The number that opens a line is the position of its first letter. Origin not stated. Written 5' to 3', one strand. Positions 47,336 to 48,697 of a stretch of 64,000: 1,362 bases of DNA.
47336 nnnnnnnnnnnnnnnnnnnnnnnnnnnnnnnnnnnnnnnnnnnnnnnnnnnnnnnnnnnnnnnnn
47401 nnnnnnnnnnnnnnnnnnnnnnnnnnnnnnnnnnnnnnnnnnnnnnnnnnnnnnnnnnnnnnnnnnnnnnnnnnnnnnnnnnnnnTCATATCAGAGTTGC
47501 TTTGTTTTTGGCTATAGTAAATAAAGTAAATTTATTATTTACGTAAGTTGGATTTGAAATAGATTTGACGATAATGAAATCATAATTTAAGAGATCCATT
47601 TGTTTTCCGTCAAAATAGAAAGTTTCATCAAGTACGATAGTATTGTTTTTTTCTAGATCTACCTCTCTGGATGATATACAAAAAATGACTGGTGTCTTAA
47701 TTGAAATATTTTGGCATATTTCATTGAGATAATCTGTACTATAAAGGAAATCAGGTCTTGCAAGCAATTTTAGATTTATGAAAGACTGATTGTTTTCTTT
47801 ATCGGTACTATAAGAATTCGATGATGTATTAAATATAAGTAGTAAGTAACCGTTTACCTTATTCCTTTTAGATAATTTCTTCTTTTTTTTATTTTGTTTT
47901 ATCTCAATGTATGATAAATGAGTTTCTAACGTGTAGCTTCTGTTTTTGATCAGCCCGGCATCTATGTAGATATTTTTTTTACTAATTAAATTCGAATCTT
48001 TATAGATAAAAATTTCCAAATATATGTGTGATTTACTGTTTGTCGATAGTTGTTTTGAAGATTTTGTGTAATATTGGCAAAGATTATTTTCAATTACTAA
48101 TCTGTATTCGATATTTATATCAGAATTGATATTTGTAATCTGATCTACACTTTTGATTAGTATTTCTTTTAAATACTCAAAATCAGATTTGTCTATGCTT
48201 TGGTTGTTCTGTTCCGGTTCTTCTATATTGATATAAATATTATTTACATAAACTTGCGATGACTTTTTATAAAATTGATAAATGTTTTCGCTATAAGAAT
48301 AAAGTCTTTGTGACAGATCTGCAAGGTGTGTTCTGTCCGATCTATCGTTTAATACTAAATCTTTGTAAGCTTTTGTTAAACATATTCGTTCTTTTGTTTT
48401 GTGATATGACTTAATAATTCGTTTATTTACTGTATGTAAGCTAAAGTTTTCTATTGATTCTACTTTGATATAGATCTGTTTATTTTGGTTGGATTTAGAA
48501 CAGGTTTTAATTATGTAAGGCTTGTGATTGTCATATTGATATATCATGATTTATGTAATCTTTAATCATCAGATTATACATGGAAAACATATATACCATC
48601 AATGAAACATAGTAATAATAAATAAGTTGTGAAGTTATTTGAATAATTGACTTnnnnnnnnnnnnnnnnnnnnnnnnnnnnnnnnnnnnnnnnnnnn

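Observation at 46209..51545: Candidate novel three-gene system built around a His-less PEP-synthase/PPDK-like protein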

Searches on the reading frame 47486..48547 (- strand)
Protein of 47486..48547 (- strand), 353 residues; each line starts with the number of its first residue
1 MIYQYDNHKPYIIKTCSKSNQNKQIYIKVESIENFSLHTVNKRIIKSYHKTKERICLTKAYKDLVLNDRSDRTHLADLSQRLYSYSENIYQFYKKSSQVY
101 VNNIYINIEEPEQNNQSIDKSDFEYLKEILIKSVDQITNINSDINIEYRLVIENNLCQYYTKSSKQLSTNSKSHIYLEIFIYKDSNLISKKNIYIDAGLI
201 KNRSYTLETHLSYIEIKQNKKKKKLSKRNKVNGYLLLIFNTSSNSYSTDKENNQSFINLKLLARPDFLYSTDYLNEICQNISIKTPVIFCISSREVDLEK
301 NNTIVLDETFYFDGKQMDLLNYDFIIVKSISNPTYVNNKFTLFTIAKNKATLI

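Call 3: search_protein_families(library=pfam, proteins=[window:47486-48547:-], max_evalue=1)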
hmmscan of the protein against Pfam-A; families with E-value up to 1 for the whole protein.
window:47486-48547:- (353 aa): 1 family
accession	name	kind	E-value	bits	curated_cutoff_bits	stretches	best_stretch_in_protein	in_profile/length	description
PF07033.16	Orthopox_B11R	-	0.02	15.1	25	1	208-251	19-60/71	Orthopoxvirus B11R protein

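Call 4: search_protein_families(library=ncbifam, proteins=[window:47486-48547:-], max_evalue=1)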
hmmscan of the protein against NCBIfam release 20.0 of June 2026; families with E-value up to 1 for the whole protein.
window:47486-48547:- (353 aa): 0 families

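Call 11: find_homologous_proteins(query=window:47486-48547:-)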
Query window:47486-48547:- (353 aa): 3 proteins with E <= 0.001 among 2264 candidates.
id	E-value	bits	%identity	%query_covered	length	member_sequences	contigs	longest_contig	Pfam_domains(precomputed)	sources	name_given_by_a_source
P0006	6.5e-219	744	100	100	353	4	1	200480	-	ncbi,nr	ncbi:MAG: hypothetical protein N3A71_00885 [Candidatus Dojkabacteria bacterium]|nr:hypothetical prot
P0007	5.7e-162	557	74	100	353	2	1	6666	-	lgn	-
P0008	8.6e-154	530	72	100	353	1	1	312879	-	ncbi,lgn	-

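Call 14: search_solved_structures(query=window:47486-48547:-, max_evalue=10, show_alignments=1)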
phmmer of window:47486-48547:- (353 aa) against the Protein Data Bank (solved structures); distinct sequences matched with E-value up to 10: 3.
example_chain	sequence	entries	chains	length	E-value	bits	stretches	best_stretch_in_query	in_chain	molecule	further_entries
5kj2_A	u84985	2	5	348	1.4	11.4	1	156-265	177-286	Histone acetyltransferase p300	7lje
6v8b_A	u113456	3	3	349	1.4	11.4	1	156-265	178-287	Histone acetyltransferase p300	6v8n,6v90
9it5_A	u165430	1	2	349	1.4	11.4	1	156-265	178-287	Histone acetyltransferase p300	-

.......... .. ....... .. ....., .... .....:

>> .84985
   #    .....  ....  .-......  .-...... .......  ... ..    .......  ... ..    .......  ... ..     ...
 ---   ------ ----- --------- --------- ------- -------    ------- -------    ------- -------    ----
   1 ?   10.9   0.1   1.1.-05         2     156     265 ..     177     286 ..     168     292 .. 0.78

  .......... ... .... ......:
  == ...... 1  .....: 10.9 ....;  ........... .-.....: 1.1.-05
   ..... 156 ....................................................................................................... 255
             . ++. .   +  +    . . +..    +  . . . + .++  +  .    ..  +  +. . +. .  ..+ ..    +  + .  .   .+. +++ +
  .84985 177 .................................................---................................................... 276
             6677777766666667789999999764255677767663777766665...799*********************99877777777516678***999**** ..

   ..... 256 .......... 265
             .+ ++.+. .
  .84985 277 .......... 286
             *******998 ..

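Call 41: predict_structure(alignment_id=A5)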
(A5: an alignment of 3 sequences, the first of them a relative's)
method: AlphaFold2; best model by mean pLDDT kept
length: 353 residues; sequences in the alignment: 3
mean_pLDDT: 37.4   pTM: 0.31
mean pLDDT of the five models: 37.4, 36.8, 34.3, 33.9, 33.1
residues with pLDDT >= 90: 0; 70-90: 32; 50-70: 47; < 50: 274
segments of 3 or more residues with pLDDT < 50: 1-115, 153-173, 216-353
pLDDT, mean of each block of 10 residues (from residue 1): 24 31 31 32 30 32 31 34 30 24 28 46 74 72 69 38 27 57 69 65 70 51 27 24 24 25 29 36 29 25 25 27 24 24 27 28
secondary structure, 60 per line:
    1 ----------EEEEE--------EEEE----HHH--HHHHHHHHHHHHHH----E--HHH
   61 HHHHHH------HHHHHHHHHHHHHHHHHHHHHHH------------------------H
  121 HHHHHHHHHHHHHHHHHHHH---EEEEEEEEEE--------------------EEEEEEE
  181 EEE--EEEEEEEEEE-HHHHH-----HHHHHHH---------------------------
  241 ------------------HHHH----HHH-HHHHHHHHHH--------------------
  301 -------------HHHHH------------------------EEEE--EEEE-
elements in order: E11-15 E24-27 H37-50 H58-66 H73-95 H120-140 E144-153 E174-183 E186-195 H197-201 H207-213 H259-262 H271-280 H314-318 E343-346 E349-352
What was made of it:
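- Tried and rejected: AF2 of g2 with its 3 close homologues failed (pLDDT 37, call 41).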

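Call 53: search_protein_families(library=pfam, alignment_id=A8, max_evalue=1)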
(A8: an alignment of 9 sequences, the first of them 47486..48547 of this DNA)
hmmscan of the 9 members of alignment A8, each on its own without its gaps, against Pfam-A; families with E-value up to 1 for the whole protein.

A. member 1, window:47486-48547:- (353 aa): 1 family
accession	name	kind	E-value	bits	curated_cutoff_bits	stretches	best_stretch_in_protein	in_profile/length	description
PF07033.16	Orthopox_B11R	-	0.02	15.1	25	1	208-251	19-60/71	Orthopoxvirus B11R protein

B. families by the number of members that match (of 9 scanned): 7 families
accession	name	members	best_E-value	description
PF20715.2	DUF6827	1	0.0069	Domain of unknown function (DUF6827)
PF07033.16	Orthopox_B11R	1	0.02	Orthopoxvirus B11R protein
PF11733.13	NP1-WLL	1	0.096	Non-capsid protein NP1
PF22707.2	S1CSD-TOTE-2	1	0.1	S1/CSD-like domain 2 of the TOTE conflict systems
PF16900.11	REPA_OB_2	1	0.11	Replication protein A OB domain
PF01722.23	BolA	1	0.15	BolA-like protein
PF18318.6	Gln-synt_C-ter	1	0.71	Glutamine synthetase C-terminal domain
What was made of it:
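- On TldD/TldE (peptidase U62): No hit for 9 members (call 53).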

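Call 58: search_solved_structures(query=A8, max_evalue=10)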
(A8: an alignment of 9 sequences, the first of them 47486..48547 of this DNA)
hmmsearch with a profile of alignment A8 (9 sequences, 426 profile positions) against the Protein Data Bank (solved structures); distinct sequences matched with E-value up to 10: 2.
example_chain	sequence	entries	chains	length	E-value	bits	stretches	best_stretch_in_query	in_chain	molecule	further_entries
8zo8_QG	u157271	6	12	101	0.93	11.5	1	271-317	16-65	Cytochrome b-c1 complex subunit 7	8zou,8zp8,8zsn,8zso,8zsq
7pao_9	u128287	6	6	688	1.4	10.9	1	315-376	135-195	Elongation factor G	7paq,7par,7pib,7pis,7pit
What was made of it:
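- Tried and rejected: PDB sequence searches with g2 alone and with its family profile found nothing (calls 14, 58).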

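Call 78: search_protein_families(library=padloc, proteins=[window:47486-48547:-], max_evalue=0.1)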
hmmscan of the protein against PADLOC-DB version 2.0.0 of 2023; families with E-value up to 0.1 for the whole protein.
window:47486-48547:- (353 aa): 0 families

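Call 102: fold_search(model_id=the predicted structure, library=pdb)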
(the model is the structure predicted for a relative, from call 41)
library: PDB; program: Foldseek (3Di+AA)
matches with E <= 10: 462; with E <= 0.001: 0
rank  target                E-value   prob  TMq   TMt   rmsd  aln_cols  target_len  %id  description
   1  4u7b_A                1.0e-02  0.23  0.10  0.10  23.6       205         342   10  Crystal structure of a pre-cleavage Mos1 transpososome (released 2015-02-11)
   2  3hot_A                1.1e-02  0.33  0.10  0.11  21.1       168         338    8  Crystal structure of the Mos1 mariner paired end complex with Mn (released 2009-09-22)
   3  3hot_B                1.2e-02  0.33  0.11  0.11  23.4       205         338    9  Crystal structure of the Mos1 mariner paired end complex with Mn (released 2009-09-22)
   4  3hos_A                1.2e-02  0.25  0.11  0.12  24.6       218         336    8  Crystal structure of the mariner Mos1 paired end complex with Mg (released 2009-09-22)
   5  5hoo_B                2.0e-02  0.28  0.11  0.11  21.3       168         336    9  Crystal structure of the Mos1 Strand Transfer Complex (released 2016-06-01)
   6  5mmj_y                3.1e-02  0.82  0.15  0.38   8.4       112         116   11  Structure of the small subunit of the chloroplast ribosome (released 2017-01-11)
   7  5hoo_A                3.8e-02  0.23  0.11  0.11  21.3       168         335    9  Crystal structure of the Mos1 Strand Transfer Complex (released 2016-06-01)
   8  3hos_B                9.5e-02  0.13  0.10  0.11  21.0       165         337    8  Crystal structure of the mariner Mos1 paired end complex with Mg (released 2009-09-22)
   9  2l6m_MODEL_1_A        1.5e-01  0.33  0.12  0.31  10.2       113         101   12  Structure of C-terminal dsRBD of the Fission Yeast DICER (Dcr1) (released 2011-08-24)
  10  9r2r_B                1.5e-01  0.13  0.09  0.18  13.2        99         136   13  De novo designed M7 protein fold (released 2025-05-14)
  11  7s00_c                2.0e-01  0.41  0.13  0.10   8.0        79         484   20  X-ray structure of the phage AR9 non-virion RNA polymerase core (released 2022-07-06)
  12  5d17_B                2.3e-01  0.12  0.11  0.19  16.8       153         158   12  Structure of the C-terminal domain of TnsE at 2.85 resolution (released 2015-09-30)
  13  7ok0_B                3.1e-01  0.18  0.09  0.04  16.9       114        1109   14  Cryo-EM structure of the Sulfolobus acidocaldarius RNA polymerase at 2.88 A (released 2021-08-25)
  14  3j7y_c                3.5e-01  0.20  0.12  0.15   8.9        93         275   14  Structure of the large ribosomal subunit from human mitochondria (released 2014-10-15)
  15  5d17_H                3.5e-01  0.10  0.10  0.19  13.7       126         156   11  Structure of the C-terminal domain of TnsE at 2.85 resolution (released 2015-09-30)
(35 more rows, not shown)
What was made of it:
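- On TldD/TldE (peptidase U62): The AF2 model is unusable, pLDDT 37 (calls 41, 102).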
